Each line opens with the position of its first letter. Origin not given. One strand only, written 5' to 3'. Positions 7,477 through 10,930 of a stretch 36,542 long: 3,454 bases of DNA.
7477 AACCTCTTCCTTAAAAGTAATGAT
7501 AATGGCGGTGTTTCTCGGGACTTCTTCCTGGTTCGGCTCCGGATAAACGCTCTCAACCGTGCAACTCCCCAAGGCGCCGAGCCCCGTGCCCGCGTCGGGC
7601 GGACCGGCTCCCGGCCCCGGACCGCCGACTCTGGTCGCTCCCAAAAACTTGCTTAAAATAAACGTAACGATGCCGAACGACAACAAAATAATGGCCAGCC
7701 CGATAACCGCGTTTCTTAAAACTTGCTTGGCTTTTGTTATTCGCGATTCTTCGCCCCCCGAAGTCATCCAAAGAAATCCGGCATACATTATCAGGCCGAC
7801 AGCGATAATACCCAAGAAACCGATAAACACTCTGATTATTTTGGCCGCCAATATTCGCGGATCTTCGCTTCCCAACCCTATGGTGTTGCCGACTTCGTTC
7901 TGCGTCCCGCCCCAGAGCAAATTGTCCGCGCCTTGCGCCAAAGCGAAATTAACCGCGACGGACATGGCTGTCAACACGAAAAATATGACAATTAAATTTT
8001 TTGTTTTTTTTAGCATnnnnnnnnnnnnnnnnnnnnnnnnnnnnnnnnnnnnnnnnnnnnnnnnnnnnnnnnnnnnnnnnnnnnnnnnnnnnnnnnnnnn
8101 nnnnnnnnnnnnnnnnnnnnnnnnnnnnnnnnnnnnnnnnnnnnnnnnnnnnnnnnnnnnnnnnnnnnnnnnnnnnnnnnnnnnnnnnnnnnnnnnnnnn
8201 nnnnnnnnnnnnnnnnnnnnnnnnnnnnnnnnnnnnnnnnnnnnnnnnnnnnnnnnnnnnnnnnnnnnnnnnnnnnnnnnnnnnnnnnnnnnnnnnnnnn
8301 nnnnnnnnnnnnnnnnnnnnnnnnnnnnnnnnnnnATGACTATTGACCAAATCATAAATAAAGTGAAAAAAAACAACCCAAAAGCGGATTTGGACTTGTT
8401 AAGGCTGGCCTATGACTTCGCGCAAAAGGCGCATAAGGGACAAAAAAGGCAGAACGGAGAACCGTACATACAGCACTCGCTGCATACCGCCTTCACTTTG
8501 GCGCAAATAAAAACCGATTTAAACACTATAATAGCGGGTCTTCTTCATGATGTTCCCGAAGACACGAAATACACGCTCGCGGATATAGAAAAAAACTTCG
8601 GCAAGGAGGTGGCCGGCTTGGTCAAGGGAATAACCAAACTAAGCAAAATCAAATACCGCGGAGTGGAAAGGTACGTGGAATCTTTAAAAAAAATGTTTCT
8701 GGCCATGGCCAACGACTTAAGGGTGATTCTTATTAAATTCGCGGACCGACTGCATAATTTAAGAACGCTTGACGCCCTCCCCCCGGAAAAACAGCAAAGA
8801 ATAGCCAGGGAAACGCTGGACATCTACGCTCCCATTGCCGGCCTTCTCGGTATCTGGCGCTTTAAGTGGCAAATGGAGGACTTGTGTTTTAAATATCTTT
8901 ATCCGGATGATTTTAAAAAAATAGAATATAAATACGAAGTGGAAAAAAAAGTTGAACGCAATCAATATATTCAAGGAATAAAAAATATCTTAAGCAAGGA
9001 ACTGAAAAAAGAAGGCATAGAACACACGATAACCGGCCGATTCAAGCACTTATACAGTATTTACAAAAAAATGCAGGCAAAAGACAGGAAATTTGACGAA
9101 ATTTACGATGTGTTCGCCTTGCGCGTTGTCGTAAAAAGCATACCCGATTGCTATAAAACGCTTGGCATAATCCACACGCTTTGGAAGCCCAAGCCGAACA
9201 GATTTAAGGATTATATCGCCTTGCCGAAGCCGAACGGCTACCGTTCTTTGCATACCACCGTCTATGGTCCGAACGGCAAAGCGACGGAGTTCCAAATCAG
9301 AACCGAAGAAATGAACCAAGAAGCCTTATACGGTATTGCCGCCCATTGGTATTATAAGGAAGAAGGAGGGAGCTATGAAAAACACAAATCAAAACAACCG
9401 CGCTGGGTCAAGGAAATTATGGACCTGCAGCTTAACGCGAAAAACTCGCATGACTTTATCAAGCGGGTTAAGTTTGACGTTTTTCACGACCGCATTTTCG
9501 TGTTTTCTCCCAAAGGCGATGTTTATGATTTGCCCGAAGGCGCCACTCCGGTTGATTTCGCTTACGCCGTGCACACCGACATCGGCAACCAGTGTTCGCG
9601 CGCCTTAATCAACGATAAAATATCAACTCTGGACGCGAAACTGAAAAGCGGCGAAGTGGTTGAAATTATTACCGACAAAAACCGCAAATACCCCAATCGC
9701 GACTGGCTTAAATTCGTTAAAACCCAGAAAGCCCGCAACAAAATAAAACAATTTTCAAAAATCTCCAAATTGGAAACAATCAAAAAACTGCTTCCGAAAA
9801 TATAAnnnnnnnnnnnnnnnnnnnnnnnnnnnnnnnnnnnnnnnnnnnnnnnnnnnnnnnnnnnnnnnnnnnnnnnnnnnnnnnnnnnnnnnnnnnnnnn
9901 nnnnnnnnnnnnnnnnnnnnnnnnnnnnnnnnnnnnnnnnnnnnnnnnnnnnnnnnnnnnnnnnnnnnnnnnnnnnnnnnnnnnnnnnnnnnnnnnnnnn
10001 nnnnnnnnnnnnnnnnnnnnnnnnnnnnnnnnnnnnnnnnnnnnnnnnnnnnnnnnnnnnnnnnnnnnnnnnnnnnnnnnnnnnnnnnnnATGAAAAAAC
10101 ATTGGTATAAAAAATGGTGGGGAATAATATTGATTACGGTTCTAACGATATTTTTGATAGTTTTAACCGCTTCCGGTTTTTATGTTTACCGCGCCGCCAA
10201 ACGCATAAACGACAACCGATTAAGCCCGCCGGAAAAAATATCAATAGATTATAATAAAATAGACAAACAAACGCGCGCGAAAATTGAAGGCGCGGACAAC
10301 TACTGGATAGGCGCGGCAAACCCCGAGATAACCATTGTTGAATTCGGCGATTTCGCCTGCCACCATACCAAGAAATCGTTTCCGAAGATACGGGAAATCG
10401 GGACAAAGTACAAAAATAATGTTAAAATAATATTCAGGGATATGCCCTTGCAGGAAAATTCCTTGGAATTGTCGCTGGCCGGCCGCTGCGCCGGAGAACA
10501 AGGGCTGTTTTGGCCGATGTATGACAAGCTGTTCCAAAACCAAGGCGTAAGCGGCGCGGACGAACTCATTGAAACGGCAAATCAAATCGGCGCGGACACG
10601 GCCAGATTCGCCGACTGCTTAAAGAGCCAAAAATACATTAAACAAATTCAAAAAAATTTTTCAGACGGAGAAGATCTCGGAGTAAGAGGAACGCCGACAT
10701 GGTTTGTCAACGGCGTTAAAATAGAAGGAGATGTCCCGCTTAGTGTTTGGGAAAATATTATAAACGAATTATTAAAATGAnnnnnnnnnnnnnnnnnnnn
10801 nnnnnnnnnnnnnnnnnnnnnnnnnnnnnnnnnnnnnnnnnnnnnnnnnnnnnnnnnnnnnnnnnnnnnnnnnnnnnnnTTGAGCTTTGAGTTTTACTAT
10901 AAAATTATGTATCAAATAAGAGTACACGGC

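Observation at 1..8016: Tandem paralogs share the membrane anchor and carry different heads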

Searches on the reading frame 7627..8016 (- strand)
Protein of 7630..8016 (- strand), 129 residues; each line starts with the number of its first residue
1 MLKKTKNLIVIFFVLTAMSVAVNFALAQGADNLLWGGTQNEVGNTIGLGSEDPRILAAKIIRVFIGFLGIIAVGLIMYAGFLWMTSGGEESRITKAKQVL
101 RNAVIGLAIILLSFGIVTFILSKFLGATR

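Call 20: find_homologous_proteins(query=window:7630-8016:-, max_evalue=0.001)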
Query seq(129 aa) (129 aa): 114 proteins with E <= 0.001 among 171 candidates.
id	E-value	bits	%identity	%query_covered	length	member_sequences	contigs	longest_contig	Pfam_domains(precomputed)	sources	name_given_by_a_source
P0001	2.4e-30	123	53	94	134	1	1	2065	PF18895.6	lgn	-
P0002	2.4e-29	120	53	92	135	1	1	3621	PF18895.6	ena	-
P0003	3.4e-28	116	53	99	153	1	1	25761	PF18895.6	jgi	jgi:hypothetical protein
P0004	1.4e-27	114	46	93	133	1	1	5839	PF18895.6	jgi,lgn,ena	-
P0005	1.9e-26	110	49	98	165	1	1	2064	PF18895.6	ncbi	ncbi:MAG: pilin, partial [bacterium]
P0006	2.9e-26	110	46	92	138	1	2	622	PF18895.6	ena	-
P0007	2.6e-25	107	45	98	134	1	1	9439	PF18895.6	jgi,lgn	jgi:hypothetical protein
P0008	3.4e-24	103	43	99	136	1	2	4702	PF18895.6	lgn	-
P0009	3.1e-23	100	47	98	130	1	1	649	PF18895.6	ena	-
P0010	8.9e-23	99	52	67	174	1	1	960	PF18895.6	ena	-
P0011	1.6e-21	95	49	94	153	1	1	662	PF18895.6,PF04956.19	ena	-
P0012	3.3e-21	94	45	94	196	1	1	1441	PF18895.6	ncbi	ncbi:MAG: pilin, partial [Patescibacteria group bacterium]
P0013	4.5e-21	93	69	45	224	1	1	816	PF18895.6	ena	-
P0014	7.7e-21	92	48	95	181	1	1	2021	PF18895.6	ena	-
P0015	8.3e-21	92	48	91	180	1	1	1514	PF18895.6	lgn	-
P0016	1.1e-20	92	55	69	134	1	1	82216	PF18895.6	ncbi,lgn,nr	ncbi:MAG: pilin [bacterium]|nr:pilin [bacterium]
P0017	1.8e-20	91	47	98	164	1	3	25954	PF18895.6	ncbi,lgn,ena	-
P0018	2.5e-20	91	48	83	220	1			PF18895.6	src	-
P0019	1.3e-19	88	44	92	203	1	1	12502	PF18895.6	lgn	-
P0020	4.7e-19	87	46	93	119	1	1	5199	PF18895.6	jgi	-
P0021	5.6e-19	86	55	68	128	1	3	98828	PF18895.6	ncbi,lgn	-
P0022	6.2e-19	86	53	61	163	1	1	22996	PF18895.6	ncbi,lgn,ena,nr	ncbi:MAG: Uncharacterized protein G01um101413_948 [Parcubacteria group bacterium Gr01-1014_13]|nr:MA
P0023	6.8e-19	86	48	94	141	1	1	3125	PF18895.6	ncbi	-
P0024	1.9e-18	85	51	65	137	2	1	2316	PF18895.6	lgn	-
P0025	3.9e-18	84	39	90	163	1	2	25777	PF18895.6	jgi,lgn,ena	jgi:hypothetical protein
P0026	4.3e-18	84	55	62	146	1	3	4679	PF18895.6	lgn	-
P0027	2.0e-17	81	54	61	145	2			PF18895.6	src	-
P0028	2.0e-17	81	39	95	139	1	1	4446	PF18895.6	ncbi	-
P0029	2.3e-17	81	47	84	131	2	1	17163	PF18895.6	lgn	-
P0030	1.3e-16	79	54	64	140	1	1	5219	PF18895.6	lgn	-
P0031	1.7e-16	78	44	86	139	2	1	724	PF18895.6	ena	-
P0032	1.9e-16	78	57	62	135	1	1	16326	PF18895.6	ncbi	-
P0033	2.6e-16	78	44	73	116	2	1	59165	PF18895.6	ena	-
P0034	3.8e-16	77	42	89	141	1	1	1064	PF18895.6,PF04956.19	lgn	-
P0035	7.3e-16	76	47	71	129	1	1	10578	PF18895.6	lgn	-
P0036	1.1e-15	76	47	71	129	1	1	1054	PF18895.6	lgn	-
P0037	1.5e-15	75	43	88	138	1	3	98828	PF18895.6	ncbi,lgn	-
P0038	1.6e-15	75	48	69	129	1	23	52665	PF18895.6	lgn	-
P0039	1.9e-15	75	47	71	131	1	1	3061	PF18895.6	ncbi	-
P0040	2.0e-15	75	48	69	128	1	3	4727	PF18895.6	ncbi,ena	-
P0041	2.2e-15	75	48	70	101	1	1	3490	PF18895.6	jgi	-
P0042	2.2e-15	75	45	83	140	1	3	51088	PF18895.6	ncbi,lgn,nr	ncbi:pilin [Patescibacteria group bacterium]|nr:pilin [Patescibacteria group bacterium] MBU1672931.1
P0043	2.4e-15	75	40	98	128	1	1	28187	PF18895.6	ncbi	-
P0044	2.9e-15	74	47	70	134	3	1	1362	PF18895.6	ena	-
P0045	3.1e-15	74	48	68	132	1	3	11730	PF18895.6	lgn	-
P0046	3.1e-15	74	48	68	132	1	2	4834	PF18895.6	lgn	-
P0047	3.2e-15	74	53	60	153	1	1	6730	PF18895.6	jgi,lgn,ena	-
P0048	3.5e-15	74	49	68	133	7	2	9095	PF18895.6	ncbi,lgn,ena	-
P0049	4.0e-15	74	48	68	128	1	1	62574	PF18895.6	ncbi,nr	ncbi:hypothetical protein IT407_04360 [Candidatus Uhrbacteria bacterium]|nr:hypothetical protein [Ca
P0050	4.1e-15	74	47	79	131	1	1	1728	PF18895.6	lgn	-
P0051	4.4e-15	74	47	79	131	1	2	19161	PF18895.6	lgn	-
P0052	5.7e-15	73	47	70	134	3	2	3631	PF18895.6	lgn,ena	-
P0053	6.2e-15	73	48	68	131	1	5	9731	PF18895.6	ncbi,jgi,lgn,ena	-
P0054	6.8e-15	73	49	68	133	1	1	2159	PF18895.6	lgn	-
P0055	7.2e-15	73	49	67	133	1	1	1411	PF18895.6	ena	-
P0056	7.7e-15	73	46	66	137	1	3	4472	PF18895.6,PF04956.19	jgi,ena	-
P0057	8.1e-15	73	51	53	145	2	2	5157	PF18895.6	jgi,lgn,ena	-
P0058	8.2e-15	73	46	80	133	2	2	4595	PF18895.6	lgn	-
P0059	8.5e-15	73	46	70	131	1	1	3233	PF18895.6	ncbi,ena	-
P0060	1.1e-14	73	48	68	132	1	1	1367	PF18895.6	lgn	-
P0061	1.2e-14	72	48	69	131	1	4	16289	PF18895.6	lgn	-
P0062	1.3e-14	72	48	69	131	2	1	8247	PF18895.6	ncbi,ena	-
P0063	1.4e-14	72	44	84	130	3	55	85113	PF18895.6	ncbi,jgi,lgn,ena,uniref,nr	ncbi:hypothetical protein COX00_03160 [Candidatus Uhrbacteria bacterium CG22_combo_CG10-13_8_21_14_a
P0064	1.6e-14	72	46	70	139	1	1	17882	PF18895.6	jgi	jgi:hypothetical protein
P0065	2.0e-14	72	54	56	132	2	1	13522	PF18895.6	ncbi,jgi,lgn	-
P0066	2.6e-14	71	47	68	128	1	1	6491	PF18895.6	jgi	jgi:hypothetical protein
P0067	2.7e-14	71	45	84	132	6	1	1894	PF18895.6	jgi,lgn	-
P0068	2.8e-14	71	45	84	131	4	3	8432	PF18895.6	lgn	-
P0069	3.1e-14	71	46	84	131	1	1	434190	PF18895.6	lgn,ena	-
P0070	3.2e-14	71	46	66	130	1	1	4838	PF18895.6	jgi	jgi:hypothetical protein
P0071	3.4e-14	71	48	67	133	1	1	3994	PF18895.6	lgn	-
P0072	3.5e-14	71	48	69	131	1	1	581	PF18895.6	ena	-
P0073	3.8e-14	71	47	70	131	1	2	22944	PF18895.6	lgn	-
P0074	4.3e-14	71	47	70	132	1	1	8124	PF18895.6,PF05987.19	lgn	-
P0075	5.0e-14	70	46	70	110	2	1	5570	PF18895.6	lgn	-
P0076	5.1e-14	70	47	68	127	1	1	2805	PF18895.6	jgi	jgi:hypothetical protein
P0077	5.3e-14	70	37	98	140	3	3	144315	PF18895.6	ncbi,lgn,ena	ncbi:MAG: hypothetical protein AAB575_00295 [Patescibacteria group bacterium]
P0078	5.7e-14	70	46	84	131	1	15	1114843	PF18895.6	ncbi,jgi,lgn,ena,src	jgi:hypothetical protein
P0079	5.7e-14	70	46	84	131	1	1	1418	PF18895.6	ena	-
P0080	5.7e-14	70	46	84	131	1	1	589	PF18895.6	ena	-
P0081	6.0e-14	70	47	69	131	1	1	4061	PF18895.6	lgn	-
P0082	6.2e-14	70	47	69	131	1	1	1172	PF18895.6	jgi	-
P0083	6.4e-14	70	46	84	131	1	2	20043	PF18895.6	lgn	-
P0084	6.7e-14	70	47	69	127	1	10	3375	PF18895.6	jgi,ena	-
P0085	7.2e-14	70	59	36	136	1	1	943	PF18895.6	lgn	-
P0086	7.3e-14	70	49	53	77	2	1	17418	PF18895.6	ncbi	ncbi:MAG: hypothetical protein AAB766_00935, partial [Patescibacteria group bacterium]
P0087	9.6e-14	69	47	70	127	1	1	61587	PF18895.6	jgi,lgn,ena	-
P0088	1.1e-13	69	46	72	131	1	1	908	PF18895.6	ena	-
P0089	1.1e-13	69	46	72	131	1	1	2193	PF18895.6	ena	-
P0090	1.2e-13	69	46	84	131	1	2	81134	PF18895.6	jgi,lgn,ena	-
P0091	1.3e-13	69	46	70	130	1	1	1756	PF18895.6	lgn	-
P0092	2.1e-13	68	44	84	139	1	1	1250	PF18895.6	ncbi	-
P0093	2.2e-13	68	42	96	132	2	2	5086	PF18895.6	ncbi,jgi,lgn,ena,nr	ncbi:hypothetical protein FJZ48_04300 [Candidatus Uhrbacteria bacterium]|nr:hypothetical protein [Ca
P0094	2.2e-13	68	46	64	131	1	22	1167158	PF18895.6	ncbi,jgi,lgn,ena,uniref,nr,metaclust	ncbi:MAG: hypothetical protein A2725_03330 [Candidatus Magasanikbacteria bacterium RIFCSPHIGHO2_01_F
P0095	2.3e-13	68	44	80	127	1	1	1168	PF18895.6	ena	-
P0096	2.4e-13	68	46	77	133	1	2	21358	PF18895.6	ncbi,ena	-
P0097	2.6e-13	68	40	86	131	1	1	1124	PF18895.6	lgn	-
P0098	2.9e-13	68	46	77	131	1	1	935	PF18895.6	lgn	-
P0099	3.3e-13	68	46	77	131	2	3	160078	PF18895.6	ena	-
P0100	3.3e-13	68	47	68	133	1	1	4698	PF18895.6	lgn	-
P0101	5.2e-13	67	46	69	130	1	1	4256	PF18895.6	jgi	jgi:hypothetical protein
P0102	5.3e-13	67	43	84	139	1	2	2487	PF18895.6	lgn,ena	-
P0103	6.0e-13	67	46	69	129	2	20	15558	PF18895.6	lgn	-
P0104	7.9e-13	67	43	84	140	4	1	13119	PF18895.6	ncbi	-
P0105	1.0e-12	66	46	69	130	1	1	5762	PF18895.6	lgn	-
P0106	1.6e-12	66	44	69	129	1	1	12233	PF18895.6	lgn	-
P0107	7.6e-12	63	39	90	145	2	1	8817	PF18895.6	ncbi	-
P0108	7.9e-12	63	37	98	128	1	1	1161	PF18895.6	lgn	-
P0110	2.2e-11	62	47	64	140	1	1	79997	PF18895.6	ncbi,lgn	-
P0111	3.8e-11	61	47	64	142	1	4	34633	PF18895.6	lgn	-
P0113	4.8e-10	58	35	96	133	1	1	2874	PF18895.6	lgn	-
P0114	1.1e-9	56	45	48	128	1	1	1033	PF18895.6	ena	-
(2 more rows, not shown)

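Call 71: search_protein_representatives(protein=window:7633-8016:-)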
Query: 128 residues. Proteins with E-value up to 0.001 (for the whole library): 25352; up to 1e-10: 5048; up to 1e-30: 25. The best 150 are listed.
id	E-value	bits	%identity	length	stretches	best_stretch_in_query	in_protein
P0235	7.5e-48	177.9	74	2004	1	1-128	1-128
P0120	1.1e-47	177.3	74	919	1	1-128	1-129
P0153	1.6e-46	173.6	70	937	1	2-126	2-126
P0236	4.0e-41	156.2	65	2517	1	2-128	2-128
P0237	1.4e-40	154.4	33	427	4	19-126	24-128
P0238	2.2e-36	140.8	35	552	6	59-127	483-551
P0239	1.1e-35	138.7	58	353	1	3-128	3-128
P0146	3.3e-35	137.1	61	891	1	9-127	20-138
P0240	3.6e-35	137.0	39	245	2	7-122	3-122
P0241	5.1e-35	136.5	57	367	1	1-127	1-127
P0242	7.1e-35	136.0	63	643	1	13-125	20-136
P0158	9.6e-35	135.6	57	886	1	7-128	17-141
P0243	1.1e-34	135.4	61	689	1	9-124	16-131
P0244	1.6e-34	134.8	34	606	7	62-124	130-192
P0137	1.6e-34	134.8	63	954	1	15-128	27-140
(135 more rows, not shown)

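Call 83: predict_structure(alignment_id=A3)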
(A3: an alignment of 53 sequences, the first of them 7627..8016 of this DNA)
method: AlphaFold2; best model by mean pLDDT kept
length: 130 residues; sequences in the alignment: 53
mean_pLDDT: 77.2   pTM: 0.52
mean pLDDT of the five models: 77.2, 75.5, 73.9, 73.3, 71.8
residues with pLDDT >= 90: 55; 70-90: 25; 50-70: 38; < 50: 12
segments of 3 or more residues with pLDDT < 50: 29-33
pLDDT, mean of each block of 10 residues (from residue 1): 58 68 55 50 53 81 91 95 93 95 96 92 77
secondary structure, 60 per line:
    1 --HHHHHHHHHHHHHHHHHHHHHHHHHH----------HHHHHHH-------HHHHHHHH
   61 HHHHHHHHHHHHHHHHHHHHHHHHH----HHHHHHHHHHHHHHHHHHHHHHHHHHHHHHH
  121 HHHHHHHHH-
elements in order: H3-28 H39-45 H53-85 H90-129

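Call 85: fold_search(model_id=the predicted structure, library=pdb)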
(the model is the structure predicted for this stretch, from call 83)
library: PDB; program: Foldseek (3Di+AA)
matches with E <= 10: 314; with E <= 0.001: 0
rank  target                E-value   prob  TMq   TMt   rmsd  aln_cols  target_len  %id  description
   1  9vub_A                3.1e-01  0.96  0.55  0.20  17.6       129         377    8  channel C complex with 3 (released 2026-03-11)
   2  9vub_C                5.6e-01  0.87  0.54  0.19  17.8       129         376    9  channel C complex with 3 (released 2026-03-11)
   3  7qhm_A                8.2e-01  0.54  0.41  0.15   4.9        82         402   20  Cytochrome bcc-aa3 supercomplex (respiratory supercomplex III2/IV2) from Corynebacterium glutamicum (stigmatellin and  (released 2022-05-18)
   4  6n63                  1.1e+00  0.44  0.35  0.33   9.6        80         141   16  Crystal structure of an Iron binding protein (released 2019-07-17)
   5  5oql_H                1.2e+00  0.13  0.30  0.22  20.7       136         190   16  Cryo-EM structure of the 90S pre-ribosome from Chaetomium thermophilum (released 2017-10-11)
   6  2ic9_A                1.3e+00  0.69  0.43  0.71   2.9        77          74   10  The Coiled-coil Domain (residues 1-93) Structure of the Sin Nombre Virus Nucleocapsid Protein (released 2007-02-27)
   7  4jq5_E                1.3e+00  0.57  0.42  0.57   3.4        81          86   14  Crystal structure of the human Nup49CCS2+3* coiled-coil segment (released 2014-09-24)
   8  6cnn_A                1.4e+00  0.75  0.54  0.20  13.5       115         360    7  Cryo-EM structure of the human SK4/calmodulin channel complex in the Ca2+ bound state I (released 2018-05-02)
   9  6dmp_MODEL_1_B        1.4e+00  0.44  0.36  0.52   3.4        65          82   18  De Novo Design of a Protein Heterodimer with Specificity Mediated by Hydrogen Bond Networks (released 2018-12-19)
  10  9rxe_MODEL_1_A        1.5e+00  0.57  0.37  0.45   3.7        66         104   15  Solution structure of the HR1c domain of human PKN1 (released 2025-12-31)
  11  4j2c_A                1.5e+00  0.41  0.40  0.46   4.5        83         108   16  GARP-SNARE Interaction (released 2013-12-25)
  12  8ivz_A                1.7e+00  0.18  0.29  0.24   6.5        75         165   11  Crystal structure of talin R7 in complex with KANK1 KN motif (released 2023-11-08)
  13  4abm_A                1.8e+00  0.80  0.45  0.71   1.9        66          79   14  Crystal Structure of CHMP4B hairpin (released 2012-05-09)
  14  2ch7_B                1.8e+00  0.80  0.49  0.22   2.3        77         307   19  Crystal structure of the cytoplasmic domain of a bacterial chemoreceptor from Thermotoga maritima (released 2006-04-18)
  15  2y3h_C                1.9e+00  0.75  0.43  0.51   4.7        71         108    8  E63Q mutant of Cupriavidus metallidurans CH34 CnrXs (released 2011-03-30)
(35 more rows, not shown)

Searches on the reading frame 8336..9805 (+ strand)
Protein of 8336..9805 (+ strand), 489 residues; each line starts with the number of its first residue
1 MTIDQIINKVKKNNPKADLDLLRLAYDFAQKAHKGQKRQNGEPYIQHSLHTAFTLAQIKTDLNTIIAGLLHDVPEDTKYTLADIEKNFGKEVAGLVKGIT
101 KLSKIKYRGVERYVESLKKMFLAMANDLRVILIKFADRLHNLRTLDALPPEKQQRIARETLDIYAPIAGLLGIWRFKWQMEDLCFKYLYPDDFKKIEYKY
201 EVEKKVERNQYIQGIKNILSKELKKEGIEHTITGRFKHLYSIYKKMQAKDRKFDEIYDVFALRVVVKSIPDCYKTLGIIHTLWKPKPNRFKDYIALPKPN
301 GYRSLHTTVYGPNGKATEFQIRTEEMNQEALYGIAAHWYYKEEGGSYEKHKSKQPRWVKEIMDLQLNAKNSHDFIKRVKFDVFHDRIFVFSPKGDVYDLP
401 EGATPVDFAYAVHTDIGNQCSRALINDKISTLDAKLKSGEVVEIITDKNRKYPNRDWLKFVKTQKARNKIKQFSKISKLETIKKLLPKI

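Call 55: search_protein_families(library=pfam, proteins=[window:8336-9805:+], max_evalue=0.00001)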
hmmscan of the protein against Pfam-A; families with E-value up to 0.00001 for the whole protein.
window:8336-9805:+ (489 aa): 4 families
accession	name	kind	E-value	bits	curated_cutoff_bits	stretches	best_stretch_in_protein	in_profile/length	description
PF13328.12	HD_4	-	1.4e-49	168.3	27.2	1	25-174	1-156/156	HD domain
PF04607.23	RelA_SpoT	-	7.3e-44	149.1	27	1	234-343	1-111/113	Region found in RelA / SpoT proteins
PF02824.27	TGS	-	1.7e-20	73.2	22.2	1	387-446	1-60/60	TGS domain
PF01966.28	HD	-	8.5e-12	45.8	22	1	44-141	1-115/116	HD domain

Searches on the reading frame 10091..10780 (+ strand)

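Call 55: search_protein_families(library=pfam, proteins=[window:10091-10780:+], max_evalue=0.00001)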
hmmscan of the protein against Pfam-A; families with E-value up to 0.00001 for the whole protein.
window:10091-10780:+ (229 aa): 2 families
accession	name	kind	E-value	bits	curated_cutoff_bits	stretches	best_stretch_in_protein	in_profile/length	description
PF13462.12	Thioredoxin_4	-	8.1e-24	85.1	23.2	1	70-225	5-164/165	Thioredoxin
PF01323.26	DSBA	-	7.8e-19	68.6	25.6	1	134-220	95-186/191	DSBA-like thioredoxin domain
